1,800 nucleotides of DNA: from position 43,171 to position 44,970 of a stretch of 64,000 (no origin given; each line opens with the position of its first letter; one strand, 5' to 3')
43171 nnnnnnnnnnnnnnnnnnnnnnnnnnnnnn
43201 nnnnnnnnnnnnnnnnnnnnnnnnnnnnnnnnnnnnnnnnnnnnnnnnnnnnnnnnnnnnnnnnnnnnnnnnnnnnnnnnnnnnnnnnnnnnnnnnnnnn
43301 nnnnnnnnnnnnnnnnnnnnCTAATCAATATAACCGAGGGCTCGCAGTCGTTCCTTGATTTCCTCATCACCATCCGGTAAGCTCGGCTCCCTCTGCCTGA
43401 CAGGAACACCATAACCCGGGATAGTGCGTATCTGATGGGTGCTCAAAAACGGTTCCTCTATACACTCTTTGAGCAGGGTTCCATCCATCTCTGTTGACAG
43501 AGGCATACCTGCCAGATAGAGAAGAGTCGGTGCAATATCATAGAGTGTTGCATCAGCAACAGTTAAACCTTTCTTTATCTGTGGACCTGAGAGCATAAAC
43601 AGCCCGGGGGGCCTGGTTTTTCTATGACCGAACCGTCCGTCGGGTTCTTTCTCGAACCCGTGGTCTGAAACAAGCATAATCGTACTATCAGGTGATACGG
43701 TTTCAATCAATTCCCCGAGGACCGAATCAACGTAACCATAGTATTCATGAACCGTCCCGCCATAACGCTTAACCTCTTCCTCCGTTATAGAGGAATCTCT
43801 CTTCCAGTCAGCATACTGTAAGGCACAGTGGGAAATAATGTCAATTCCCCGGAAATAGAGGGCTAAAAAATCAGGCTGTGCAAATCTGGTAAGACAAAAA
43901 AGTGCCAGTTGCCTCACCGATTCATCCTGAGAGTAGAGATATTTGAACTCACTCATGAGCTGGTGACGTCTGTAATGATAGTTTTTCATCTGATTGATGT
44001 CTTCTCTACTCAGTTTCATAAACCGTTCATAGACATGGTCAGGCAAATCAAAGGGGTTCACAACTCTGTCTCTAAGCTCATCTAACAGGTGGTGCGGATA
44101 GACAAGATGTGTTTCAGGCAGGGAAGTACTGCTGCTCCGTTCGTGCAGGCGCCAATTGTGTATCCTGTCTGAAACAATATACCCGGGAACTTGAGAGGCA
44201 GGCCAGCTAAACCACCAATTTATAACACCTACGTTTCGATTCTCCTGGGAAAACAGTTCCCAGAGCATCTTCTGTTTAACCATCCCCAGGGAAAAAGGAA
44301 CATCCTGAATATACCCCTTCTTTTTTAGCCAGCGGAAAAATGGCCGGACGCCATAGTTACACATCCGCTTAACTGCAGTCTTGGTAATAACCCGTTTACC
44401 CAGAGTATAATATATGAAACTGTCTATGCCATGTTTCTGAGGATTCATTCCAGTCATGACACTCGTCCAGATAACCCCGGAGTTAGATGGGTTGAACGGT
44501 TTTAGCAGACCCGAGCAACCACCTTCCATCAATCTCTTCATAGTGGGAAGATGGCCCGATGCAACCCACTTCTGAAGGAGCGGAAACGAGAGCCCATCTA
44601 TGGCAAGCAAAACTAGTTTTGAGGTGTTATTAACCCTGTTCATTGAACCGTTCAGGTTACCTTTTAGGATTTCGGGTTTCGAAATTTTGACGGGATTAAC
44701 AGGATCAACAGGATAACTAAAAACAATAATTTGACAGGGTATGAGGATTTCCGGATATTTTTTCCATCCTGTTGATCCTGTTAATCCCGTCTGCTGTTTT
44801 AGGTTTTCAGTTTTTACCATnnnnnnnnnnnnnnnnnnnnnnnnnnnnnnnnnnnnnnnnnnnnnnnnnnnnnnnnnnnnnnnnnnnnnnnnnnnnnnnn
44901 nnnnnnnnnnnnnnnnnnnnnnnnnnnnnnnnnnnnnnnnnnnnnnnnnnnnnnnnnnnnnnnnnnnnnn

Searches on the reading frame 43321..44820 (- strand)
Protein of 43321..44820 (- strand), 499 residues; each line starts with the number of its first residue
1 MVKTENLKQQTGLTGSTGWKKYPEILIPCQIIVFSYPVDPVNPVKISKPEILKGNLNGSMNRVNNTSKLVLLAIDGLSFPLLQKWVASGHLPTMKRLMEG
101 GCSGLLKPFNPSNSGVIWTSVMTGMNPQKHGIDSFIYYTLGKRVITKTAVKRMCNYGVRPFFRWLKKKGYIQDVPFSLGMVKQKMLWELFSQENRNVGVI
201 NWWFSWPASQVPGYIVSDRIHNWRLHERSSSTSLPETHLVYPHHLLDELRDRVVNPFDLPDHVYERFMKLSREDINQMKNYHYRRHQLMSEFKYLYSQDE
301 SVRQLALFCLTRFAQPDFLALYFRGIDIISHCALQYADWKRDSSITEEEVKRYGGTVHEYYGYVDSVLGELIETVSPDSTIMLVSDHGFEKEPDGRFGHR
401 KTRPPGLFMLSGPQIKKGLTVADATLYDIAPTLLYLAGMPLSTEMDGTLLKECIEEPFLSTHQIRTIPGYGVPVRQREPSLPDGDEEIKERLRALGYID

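Call 26: search_protein_families(library=ncbifam, proteins=[window:43321-44820:-])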
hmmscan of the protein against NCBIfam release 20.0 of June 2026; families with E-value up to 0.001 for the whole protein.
window:43321-44820:- (499 aa): 2 families
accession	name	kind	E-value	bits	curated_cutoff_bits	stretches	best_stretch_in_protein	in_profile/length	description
TIGR02335.1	hydr_PhnA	equivalog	3e-05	23.3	407.55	1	61-138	8-84/408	phosphonoacetate hydrolase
NF042991.1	alk_phos_PafA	equivalog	0.00015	20.3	650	0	61-134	31-107/554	alkaline phosphatase PafA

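Call 27: find_encoding_contigs(protein=window:43321-44820:-, flank=2000, max_places=6)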
Protein window:43321-44820:- (499 aa): no gene with exactly this product is on record in the collection.
